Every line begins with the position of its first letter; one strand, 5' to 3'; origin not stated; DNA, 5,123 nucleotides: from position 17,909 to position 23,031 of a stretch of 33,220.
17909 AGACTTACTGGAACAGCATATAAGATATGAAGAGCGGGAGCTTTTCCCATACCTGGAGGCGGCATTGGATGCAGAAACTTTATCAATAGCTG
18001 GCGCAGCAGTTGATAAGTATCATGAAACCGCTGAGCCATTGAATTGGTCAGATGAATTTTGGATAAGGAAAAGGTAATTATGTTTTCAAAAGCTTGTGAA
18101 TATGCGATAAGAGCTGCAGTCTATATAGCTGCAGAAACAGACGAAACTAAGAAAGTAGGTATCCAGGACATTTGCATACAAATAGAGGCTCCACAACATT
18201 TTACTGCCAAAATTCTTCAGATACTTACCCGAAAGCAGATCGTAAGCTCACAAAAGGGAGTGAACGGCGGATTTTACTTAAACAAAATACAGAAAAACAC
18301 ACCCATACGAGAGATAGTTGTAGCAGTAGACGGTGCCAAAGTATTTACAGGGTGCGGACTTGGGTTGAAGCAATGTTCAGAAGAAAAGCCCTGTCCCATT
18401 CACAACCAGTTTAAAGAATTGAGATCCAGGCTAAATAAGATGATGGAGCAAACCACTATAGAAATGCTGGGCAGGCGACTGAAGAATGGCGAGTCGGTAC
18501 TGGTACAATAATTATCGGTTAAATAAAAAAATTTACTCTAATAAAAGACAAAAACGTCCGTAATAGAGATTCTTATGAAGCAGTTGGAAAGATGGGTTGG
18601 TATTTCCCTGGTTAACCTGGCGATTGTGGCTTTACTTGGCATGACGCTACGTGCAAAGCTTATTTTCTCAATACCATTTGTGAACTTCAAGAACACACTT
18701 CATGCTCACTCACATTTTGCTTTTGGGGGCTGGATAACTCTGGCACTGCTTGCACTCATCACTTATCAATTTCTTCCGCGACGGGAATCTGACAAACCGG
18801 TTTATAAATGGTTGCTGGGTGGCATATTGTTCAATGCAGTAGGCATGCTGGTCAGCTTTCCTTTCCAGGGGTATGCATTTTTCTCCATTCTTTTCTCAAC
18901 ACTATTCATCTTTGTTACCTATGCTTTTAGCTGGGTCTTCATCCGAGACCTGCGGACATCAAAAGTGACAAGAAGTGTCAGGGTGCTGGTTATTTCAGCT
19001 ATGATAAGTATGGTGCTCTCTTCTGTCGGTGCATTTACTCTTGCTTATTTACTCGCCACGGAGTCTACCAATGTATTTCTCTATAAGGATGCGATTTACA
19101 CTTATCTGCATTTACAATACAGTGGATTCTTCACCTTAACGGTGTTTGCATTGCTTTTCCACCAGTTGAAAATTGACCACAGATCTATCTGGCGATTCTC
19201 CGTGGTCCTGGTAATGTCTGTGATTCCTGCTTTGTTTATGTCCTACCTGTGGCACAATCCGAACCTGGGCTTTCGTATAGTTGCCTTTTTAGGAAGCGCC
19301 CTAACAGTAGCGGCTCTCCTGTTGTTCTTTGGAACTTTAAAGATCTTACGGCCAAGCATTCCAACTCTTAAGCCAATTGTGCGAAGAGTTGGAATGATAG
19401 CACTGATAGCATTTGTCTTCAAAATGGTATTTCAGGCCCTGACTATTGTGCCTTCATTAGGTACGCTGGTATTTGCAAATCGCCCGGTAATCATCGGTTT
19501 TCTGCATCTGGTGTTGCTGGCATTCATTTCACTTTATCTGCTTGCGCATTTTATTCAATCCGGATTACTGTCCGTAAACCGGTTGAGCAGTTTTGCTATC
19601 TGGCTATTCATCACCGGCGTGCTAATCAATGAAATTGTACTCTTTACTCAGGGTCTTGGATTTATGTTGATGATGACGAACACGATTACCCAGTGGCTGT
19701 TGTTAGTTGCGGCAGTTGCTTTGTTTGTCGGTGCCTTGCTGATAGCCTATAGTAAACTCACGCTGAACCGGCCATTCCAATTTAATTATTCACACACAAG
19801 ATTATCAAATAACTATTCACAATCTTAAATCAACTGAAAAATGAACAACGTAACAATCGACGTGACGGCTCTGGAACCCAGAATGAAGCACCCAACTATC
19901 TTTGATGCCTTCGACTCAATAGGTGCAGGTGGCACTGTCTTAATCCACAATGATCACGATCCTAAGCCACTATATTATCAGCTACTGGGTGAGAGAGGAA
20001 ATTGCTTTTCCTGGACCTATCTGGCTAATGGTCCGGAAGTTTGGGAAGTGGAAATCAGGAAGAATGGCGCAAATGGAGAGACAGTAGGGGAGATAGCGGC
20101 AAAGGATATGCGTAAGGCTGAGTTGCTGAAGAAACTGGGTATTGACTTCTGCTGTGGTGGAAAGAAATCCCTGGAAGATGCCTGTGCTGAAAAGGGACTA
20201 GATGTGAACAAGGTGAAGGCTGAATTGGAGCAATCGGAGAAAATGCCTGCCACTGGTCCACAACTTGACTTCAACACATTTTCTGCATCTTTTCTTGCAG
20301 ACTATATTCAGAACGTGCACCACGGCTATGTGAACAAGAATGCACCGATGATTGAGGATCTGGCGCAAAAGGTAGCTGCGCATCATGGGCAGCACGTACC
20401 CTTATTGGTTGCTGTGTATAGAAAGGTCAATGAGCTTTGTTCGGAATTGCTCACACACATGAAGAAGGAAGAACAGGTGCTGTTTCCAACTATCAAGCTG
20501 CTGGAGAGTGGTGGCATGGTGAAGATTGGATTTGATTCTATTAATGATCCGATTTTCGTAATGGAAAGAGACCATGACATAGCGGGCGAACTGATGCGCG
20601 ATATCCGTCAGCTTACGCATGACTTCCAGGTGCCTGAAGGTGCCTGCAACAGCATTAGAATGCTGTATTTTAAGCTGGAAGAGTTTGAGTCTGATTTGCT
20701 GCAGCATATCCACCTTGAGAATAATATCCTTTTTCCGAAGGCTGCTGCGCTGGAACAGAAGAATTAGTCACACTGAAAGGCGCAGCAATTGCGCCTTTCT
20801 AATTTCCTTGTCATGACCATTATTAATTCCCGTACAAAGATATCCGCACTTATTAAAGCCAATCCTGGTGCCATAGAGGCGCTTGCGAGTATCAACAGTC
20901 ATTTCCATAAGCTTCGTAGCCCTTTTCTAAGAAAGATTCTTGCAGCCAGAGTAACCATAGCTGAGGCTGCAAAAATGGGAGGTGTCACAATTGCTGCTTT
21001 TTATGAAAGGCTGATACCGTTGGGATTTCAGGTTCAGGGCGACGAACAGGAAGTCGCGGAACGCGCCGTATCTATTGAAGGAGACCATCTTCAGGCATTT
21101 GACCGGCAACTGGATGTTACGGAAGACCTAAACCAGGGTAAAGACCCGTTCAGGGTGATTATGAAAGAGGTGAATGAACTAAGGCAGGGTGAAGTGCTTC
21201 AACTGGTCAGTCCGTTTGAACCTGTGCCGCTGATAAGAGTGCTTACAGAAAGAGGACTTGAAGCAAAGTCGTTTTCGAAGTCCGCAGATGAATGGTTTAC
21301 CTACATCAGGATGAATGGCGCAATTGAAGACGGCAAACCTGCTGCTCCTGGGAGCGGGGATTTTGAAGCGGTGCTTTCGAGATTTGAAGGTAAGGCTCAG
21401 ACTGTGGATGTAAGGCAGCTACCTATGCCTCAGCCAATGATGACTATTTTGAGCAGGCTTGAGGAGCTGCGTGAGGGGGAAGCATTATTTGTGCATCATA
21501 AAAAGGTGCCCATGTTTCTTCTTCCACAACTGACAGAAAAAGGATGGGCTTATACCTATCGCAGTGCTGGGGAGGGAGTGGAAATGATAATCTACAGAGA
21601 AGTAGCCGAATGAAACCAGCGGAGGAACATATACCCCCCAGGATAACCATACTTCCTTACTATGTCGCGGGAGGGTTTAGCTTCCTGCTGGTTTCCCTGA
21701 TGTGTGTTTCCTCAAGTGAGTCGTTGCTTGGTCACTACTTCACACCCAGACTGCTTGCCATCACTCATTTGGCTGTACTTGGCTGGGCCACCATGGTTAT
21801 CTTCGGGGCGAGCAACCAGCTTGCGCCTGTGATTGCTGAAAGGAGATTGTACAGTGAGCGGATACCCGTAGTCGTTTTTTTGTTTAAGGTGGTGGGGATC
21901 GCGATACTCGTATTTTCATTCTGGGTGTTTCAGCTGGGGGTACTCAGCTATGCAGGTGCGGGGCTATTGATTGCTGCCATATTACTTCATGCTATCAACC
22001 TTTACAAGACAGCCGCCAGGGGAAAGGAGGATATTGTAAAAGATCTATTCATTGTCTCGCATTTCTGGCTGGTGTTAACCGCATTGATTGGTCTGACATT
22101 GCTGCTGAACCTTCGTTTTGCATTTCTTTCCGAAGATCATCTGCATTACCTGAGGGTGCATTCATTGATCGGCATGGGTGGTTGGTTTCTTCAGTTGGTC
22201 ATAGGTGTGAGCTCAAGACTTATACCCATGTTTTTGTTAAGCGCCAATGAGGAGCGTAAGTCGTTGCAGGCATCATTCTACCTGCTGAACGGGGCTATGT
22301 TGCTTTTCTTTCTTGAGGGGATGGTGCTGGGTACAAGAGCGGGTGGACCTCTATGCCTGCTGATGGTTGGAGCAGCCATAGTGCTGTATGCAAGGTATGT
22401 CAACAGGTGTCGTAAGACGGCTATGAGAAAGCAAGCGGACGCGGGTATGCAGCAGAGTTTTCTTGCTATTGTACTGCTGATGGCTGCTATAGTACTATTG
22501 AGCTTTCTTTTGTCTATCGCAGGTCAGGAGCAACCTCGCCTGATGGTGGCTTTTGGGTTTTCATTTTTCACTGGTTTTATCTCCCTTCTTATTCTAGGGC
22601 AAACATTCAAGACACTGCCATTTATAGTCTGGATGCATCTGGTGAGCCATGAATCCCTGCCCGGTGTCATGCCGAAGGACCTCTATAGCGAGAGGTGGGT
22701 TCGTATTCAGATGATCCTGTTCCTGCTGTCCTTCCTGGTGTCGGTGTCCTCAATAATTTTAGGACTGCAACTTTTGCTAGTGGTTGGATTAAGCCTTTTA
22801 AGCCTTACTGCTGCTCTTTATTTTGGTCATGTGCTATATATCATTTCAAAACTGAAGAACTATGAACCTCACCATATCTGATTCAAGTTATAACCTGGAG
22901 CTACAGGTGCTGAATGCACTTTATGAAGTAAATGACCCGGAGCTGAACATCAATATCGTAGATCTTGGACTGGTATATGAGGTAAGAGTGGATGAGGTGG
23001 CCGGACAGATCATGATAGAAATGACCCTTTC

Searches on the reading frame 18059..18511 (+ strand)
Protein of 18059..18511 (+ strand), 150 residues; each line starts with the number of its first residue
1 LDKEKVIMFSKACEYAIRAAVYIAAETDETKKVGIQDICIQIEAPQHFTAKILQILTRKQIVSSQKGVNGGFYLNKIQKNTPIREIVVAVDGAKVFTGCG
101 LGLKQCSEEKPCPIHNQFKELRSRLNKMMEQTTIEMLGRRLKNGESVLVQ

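Call 7: search_protein_families(library=pfam, proteins=[window:18059-18511:+], max_evalue=0.001)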
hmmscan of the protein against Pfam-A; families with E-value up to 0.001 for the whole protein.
window:18059-18511:+ (150 aa): 1 family
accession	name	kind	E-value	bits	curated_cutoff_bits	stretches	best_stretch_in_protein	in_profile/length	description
PF02082.26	Rrf2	-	2.8e-23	83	30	1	10-137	2-129/132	Iron-dependent Transcriptional regulator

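Call 49: search_protein_families(library=ncbifam, proteins=[window:18059-18511:+], max_evalue=0.01)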
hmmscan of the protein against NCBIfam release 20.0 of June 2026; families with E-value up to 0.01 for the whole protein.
window:18059-18511:+ (150 aa): 7 families
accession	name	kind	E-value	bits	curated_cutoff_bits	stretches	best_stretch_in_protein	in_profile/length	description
TIGR00738.1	rrf2_super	superfamily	5.4e-25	87.8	73.3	1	8-137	2-130/132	Rrf2 family transcriptional regulator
TIGR02944.1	suf_reg_Xantho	equivalog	2.4e-16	60.3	110.65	1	9-134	4-127/130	SUF system Fe-S cluster assembly regulator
TIGR02010.1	IscR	equivalog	4.2e-14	52.6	207.55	1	13-137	7-129/135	Fe-S cluster assembly transcriptional regulator IscR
NF008886.0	PRK11920.1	equivalog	5.2e-09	36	193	1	10-134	4-127/153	iron-responsive transcriptional regulator RirA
NF008110.0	PRK10857.1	equivalog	7.1e-09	35.6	275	1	13-137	7-129/164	Fe-S cluster assembly transcriptional regulator IscR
NF008240.0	PRK11014.1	equivalog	9.6e-07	28.9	182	1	13-135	7-125/141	nitric oxide-sensing transcriptional repressor NsrR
NF047409.1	Cys_reg_CymR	equivalog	6.8e-06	26.3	195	1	14-141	8-127/139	cysteine metabolism transcriptional regulator CymR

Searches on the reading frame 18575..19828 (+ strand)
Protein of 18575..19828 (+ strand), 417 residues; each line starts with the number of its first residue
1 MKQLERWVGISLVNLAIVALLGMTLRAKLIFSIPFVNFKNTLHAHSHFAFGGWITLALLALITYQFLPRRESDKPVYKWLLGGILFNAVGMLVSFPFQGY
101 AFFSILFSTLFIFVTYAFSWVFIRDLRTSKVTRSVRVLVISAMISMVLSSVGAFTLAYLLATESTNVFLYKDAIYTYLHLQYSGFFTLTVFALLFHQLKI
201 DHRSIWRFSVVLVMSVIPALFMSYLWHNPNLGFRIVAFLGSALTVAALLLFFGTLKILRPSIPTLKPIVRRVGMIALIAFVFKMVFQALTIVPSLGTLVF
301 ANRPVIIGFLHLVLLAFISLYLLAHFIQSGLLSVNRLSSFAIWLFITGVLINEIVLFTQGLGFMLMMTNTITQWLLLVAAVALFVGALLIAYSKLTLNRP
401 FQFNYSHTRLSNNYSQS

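Call 7: search_protein_families(library=pfam, proteins=[window:18575-19828:+], max_evalue=0.001)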
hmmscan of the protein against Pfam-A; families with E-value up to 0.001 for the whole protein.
window:18575-19828:+ (417 aa): 0 families

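Call 28: search_protein_families(library=pfam, proteins=[window:18575-19828:+], max_evalue=1)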
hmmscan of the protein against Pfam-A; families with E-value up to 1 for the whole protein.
window:18575-19828:+ (417 aa): 0 families

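Call 49: search_protein_families(library=ncbifam, proteins=[window:18575-19828:+], max_evalue=0.01)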
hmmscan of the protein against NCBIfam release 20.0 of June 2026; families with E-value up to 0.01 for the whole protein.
window:18575-19828:+ (417 aa): 0 families

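Call 73: search_solved_structures(query=A2, max_evalue=10)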
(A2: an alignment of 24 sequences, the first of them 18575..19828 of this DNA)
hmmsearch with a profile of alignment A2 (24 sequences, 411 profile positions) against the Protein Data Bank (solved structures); distinct sequences matched with E-value up to 10: 1.
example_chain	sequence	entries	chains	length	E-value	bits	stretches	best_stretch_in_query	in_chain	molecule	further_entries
8xx8_A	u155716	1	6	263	0.42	12.8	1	243-327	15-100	Rhodopsin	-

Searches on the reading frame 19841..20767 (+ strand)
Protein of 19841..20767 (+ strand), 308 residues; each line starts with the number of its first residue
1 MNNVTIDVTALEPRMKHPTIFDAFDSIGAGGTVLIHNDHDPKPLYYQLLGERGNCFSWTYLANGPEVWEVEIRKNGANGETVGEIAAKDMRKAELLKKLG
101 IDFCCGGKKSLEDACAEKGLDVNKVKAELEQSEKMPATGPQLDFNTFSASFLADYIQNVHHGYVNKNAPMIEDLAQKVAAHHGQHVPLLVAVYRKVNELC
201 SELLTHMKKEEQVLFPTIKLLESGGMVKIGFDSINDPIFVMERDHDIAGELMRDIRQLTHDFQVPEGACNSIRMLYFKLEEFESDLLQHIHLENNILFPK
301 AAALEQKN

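Call 7: search_protein_families(library=pfam, proteins=[window:19841-20767:+], max_evalue=0.001)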
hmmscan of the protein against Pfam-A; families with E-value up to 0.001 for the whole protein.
window:19841-20767:+ (308 aa): 3 families
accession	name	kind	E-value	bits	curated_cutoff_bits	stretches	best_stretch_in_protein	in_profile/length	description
PF10006.14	DUF2249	-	1.5e-24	86.1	29.5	1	5-74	1-70/70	Uncharacterized conserved protein (DUF2249)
PF04405.19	ScdA_N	-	2.9e-21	75.3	32.5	1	80-131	3-54/56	Domain of Unknown function (DUF542)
PF01814.28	Hemerythrin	-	1.4e-20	74.5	25.3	1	160-301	9-127/127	Hemerythrin HHE cation binding domain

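Call 49: search_protein_families(library=ncbifam, proteins=[window:19841-20767:+], max_evalue=0.01)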
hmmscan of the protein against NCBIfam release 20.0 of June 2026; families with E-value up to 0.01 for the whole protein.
window:19841-20767:+ (308 aa): 4 families
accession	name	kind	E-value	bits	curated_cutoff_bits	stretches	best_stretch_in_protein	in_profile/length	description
TIGR03652.1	FeS_repair_RIC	equivalog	2.8e-70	236.5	204.7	1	82-301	1-216/216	iron-sulfur cluster repair di-iron protein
NF008221.0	PRK10992.1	equivalog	1.3e-50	171.9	254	1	80-303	6-218/220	iron-sulfur cluster repair protein YtfE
NF009777.0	PRK13276.1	equivalog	3e-38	131.9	259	1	80-300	6-222/224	iron-sulfur cluster repair di-iron protein ScdA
NF041614.1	FeSrepair_DnrN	equivalog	4.3e-23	82.3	300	1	156-301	23-154/157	iron-sulfur cluster repair protein DnrN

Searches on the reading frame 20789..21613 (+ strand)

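Call 7: search_protein_families(library=pfam, proteins=[window:20789-21613:+], max_evalue=0.001)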
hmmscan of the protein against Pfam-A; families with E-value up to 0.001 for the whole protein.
window:20789-21613:+ (274 aa): 3 families
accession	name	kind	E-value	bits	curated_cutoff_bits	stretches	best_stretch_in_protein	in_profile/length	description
PF10006.14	DUF2249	-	1.1e-26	92.9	29.5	2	205-264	1-63/70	Uncharacterized conserved protein (DUF2249)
PF08984.16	DUF1858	-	7.2e-10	39.3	32.2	1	12-69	1-56/59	Domain of unknown function (DUF1858)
PF01206.22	TusA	-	8.2e-05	22.8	28.6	0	205-235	2-32/70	Sulfurtransferase TusA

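Call 49: search_protein_families(library=ncbifam, proteins=[window:20789-21613:+], max_evalue=0.01)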
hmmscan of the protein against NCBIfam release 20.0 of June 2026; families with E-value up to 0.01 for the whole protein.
window:20789-21613:+ (274 aa): 0 families

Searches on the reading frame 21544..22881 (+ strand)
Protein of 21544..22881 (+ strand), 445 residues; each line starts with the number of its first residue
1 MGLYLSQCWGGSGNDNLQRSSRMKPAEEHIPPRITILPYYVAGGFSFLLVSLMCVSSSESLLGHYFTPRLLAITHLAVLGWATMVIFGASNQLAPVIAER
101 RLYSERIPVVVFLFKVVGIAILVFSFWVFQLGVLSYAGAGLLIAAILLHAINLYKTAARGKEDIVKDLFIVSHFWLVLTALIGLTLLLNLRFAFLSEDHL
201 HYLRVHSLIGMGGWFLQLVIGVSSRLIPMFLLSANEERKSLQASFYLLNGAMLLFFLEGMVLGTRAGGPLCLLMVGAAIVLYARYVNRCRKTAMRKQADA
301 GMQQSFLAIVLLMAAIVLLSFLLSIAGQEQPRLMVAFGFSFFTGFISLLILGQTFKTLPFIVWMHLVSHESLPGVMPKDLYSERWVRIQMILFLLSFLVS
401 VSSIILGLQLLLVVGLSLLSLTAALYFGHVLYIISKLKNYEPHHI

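Call 7: search_protein_families(library=pfam, proteins=[window:21544-22881:+], max_evalue=0.001)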
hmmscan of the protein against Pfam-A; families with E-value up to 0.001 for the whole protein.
window:21544-22881:+ (445 aa): 0 families

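Call 28: search_protein_families(library=pfam, proteins=[window:21544-22881:+], max_evalue=1)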
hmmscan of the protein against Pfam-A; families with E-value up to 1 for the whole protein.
window:21544-22881:+ (445 aa): 0 families

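Call 49: search_protein_families(library=ncbifam, proteins=[window:21544-22881:+], max_evalue=0.01)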
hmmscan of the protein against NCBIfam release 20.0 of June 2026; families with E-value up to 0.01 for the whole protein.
window:21544-22881:+ (445 aa): 1 family
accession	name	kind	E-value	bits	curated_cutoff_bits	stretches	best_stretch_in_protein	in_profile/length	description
NF011053.0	PRK14485.1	subfamily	0.00048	18.5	1080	1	61-128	335-401/716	putative bifunctional cbb3-type cytochrome c oxidase subunit I/II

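Call 74: search_solved_structures(query=A3, max_evalue=10, show_alignments=1)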
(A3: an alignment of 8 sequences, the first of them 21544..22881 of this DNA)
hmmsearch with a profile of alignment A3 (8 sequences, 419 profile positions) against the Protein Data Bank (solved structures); distinct sequences matched with E-value up to 10: 2.
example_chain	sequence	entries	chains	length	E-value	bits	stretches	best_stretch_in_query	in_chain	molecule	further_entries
9l5r_c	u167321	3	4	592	0.056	15.7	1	18-111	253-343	Delta(14)-sterol reductase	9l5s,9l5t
8r0p_A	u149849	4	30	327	0.57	12.3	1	285-345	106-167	microbial rhodopsin CryoR2 | cryorhodopsin | cryorhodopsin CryoR2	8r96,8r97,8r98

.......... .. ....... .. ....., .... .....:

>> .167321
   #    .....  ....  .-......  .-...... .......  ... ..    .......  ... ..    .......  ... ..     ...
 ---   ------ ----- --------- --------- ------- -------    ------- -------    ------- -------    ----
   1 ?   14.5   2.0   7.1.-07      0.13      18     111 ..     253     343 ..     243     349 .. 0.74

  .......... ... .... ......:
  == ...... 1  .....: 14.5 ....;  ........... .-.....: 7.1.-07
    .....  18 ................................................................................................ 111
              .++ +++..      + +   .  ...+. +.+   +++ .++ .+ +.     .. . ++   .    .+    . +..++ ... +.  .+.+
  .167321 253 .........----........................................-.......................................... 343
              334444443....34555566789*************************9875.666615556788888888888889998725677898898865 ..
